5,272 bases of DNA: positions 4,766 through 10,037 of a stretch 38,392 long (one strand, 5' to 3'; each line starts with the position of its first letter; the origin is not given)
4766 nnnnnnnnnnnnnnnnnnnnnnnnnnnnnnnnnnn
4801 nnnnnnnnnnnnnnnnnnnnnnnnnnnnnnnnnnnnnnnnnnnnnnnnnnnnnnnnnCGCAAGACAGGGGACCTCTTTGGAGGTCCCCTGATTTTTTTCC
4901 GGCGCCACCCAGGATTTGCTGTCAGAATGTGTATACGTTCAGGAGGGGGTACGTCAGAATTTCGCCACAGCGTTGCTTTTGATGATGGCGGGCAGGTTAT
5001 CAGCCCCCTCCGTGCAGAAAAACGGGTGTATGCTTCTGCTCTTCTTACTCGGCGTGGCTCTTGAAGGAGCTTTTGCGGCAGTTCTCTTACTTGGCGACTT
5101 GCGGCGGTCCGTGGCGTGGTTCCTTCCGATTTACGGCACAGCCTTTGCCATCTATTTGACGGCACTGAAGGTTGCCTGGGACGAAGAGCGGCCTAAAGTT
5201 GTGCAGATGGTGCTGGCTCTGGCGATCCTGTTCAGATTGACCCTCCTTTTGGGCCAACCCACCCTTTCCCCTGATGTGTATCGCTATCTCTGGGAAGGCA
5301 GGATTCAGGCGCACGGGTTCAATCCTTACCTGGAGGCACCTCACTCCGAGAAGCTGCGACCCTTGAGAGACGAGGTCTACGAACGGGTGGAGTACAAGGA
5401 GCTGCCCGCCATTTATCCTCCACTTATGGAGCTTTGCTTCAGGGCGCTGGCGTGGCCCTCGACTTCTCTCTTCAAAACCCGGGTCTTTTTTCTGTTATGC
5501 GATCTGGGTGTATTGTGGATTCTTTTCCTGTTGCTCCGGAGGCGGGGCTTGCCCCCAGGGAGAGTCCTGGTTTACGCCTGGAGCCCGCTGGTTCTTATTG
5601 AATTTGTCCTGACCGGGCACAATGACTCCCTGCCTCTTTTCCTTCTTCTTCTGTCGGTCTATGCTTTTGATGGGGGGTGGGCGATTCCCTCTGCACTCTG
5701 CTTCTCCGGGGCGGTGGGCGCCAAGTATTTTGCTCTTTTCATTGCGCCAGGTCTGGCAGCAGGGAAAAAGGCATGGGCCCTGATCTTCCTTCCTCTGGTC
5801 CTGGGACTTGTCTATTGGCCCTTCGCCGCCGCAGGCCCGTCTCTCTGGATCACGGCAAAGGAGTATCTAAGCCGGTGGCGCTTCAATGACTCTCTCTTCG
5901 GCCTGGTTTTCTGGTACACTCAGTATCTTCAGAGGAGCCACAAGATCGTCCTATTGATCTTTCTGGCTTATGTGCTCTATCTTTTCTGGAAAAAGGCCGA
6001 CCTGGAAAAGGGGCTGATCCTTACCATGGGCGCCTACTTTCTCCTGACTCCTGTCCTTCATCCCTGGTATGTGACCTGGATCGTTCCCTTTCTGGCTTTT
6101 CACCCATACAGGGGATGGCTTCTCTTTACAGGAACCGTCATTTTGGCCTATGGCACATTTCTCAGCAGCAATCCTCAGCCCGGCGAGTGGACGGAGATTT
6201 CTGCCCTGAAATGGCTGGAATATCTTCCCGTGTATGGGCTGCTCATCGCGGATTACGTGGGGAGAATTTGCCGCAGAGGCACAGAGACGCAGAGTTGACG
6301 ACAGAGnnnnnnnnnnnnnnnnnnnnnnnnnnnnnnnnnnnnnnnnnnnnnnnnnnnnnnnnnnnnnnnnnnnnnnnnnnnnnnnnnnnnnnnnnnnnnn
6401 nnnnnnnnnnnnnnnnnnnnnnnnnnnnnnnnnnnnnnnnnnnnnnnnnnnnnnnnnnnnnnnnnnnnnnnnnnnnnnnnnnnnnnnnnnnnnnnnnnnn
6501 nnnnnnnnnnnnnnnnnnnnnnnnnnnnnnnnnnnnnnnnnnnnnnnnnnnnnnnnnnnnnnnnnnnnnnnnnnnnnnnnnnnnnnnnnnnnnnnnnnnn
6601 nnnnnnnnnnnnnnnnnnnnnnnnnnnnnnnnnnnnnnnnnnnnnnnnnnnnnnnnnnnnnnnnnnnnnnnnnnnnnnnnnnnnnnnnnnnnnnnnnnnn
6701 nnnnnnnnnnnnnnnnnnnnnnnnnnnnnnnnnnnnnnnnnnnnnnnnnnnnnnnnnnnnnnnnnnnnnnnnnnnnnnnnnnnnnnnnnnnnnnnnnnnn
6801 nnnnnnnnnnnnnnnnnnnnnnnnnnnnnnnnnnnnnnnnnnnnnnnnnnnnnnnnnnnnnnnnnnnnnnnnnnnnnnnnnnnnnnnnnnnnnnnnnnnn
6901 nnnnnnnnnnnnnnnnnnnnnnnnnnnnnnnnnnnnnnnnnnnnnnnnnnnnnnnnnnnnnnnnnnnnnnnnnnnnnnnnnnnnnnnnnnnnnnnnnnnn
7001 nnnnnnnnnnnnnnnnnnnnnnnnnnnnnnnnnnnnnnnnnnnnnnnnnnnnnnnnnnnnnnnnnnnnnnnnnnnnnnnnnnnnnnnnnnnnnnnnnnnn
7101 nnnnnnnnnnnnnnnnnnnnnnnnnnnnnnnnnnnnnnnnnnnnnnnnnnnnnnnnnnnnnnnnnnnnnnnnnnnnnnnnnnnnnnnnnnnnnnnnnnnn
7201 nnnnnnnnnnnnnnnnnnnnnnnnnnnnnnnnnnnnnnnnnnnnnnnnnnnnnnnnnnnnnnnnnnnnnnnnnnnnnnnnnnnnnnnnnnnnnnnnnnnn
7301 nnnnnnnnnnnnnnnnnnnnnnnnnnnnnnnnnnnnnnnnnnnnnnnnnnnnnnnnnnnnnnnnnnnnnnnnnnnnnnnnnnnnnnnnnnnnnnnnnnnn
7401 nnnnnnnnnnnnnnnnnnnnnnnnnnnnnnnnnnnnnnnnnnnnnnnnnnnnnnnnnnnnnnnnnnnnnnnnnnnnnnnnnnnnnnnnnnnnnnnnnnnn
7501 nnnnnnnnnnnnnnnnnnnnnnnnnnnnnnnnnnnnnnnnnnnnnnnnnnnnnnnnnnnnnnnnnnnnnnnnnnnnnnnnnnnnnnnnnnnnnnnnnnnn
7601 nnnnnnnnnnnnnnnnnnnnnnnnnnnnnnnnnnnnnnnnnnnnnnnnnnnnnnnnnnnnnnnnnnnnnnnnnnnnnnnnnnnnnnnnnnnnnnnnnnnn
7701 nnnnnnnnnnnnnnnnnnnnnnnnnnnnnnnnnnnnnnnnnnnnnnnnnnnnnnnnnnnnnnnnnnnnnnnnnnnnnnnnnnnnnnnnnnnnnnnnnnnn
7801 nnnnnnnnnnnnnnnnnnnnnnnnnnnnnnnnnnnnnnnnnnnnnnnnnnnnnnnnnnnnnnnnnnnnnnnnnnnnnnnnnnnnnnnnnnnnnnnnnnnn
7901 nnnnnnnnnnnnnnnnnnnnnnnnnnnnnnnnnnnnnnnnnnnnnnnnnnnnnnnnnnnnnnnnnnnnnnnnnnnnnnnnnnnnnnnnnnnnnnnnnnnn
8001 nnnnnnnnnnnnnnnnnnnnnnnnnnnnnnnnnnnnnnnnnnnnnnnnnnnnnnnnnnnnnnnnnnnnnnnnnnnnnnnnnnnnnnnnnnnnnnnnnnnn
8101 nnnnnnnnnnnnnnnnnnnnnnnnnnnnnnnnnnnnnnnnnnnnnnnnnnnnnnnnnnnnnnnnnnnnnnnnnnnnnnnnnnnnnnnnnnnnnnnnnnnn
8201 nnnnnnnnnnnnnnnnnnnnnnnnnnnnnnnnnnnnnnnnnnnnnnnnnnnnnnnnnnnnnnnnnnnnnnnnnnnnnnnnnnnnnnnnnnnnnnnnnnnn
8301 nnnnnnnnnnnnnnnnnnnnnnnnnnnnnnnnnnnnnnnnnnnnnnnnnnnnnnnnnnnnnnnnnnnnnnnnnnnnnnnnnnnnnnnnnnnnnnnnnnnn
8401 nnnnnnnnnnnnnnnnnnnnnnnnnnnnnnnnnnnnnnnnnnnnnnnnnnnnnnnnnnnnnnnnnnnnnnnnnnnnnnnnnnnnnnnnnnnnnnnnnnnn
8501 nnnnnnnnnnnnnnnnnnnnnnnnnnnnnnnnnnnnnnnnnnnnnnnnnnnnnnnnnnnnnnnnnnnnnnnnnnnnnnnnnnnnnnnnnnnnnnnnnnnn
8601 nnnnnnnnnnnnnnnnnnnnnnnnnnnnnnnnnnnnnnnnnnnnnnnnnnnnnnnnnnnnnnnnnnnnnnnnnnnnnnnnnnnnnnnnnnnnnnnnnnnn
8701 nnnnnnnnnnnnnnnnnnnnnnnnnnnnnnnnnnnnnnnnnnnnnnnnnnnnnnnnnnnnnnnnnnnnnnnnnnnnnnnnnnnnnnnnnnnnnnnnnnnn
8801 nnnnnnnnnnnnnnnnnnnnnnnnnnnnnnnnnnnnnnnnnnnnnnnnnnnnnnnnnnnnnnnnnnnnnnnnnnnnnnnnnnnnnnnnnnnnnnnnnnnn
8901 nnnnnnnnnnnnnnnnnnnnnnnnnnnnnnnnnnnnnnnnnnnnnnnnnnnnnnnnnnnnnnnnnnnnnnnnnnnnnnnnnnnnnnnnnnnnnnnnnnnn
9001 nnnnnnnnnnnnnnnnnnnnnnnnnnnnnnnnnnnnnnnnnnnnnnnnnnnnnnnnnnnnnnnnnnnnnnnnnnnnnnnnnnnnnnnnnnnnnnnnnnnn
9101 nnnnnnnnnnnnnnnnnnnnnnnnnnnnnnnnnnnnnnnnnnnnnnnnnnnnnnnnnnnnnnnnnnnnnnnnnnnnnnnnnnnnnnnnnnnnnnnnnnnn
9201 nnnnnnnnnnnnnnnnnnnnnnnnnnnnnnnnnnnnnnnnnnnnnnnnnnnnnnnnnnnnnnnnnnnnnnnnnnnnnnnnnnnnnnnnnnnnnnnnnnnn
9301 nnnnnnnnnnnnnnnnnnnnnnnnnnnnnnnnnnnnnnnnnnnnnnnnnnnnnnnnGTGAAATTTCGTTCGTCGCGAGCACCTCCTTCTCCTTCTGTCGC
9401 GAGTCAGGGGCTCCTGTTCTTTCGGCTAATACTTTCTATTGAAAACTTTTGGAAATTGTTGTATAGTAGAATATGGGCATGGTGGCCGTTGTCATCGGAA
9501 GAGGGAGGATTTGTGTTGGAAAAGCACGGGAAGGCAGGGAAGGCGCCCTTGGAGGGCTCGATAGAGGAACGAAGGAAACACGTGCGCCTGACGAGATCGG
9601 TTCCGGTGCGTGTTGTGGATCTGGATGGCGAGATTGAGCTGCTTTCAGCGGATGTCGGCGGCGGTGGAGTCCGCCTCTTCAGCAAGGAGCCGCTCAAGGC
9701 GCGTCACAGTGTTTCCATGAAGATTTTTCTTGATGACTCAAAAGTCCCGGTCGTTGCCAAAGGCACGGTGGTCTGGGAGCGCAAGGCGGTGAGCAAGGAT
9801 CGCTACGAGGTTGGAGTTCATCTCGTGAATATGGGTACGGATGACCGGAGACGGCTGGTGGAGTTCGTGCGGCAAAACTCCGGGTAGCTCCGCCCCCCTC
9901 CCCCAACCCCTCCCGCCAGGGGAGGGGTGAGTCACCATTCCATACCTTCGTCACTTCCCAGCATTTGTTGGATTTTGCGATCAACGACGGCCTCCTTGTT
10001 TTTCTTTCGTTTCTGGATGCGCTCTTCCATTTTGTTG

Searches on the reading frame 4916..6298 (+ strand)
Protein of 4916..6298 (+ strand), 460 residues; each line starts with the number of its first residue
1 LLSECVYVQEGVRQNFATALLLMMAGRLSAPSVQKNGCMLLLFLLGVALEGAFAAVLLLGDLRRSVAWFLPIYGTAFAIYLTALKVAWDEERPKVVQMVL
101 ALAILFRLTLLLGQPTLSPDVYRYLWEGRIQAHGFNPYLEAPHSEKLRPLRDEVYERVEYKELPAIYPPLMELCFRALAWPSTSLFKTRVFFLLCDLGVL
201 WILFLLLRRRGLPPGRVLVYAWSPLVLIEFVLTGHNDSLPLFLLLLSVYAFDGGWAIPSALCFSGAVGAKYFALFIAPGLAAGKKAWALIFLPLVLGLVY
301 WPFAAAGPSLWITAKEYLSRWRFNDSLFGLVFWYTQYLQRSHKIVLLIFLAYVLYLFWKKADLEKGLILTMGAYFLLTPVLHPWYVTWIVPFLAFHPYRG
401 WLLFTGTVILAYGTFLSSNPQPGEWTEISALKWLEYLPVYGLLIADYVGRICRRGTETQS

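Call 44: search_protein_families(library=pfam, proteins=[window:4916-6298:+], max_evalue=0.001)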
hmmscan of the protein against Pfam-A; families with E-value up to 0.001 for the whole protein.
window:4916-6298:+ (460 aa): 1 family
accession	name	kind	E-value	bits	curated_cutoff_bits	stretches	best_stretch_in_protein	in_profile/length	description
PF05208.19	ALG3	-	1e-05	25.6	23.6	1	155-319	42-211/358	ALG3 protein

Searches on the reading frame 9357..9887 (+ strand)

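Call 107: search_protein_families(library=pfam, proteins=[window:9357-9887:+], max_evalue=0.001)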
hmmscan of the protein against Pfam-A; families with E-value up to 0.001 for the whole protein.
window:9357-9887:+ (176 aa): 1 family
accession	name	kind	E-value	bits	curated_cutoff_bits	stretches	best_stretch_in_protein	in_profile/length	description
PF07238.19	PilZ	-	7.8e-15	55.5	22.5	1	71-173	1-102/102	PilZ domain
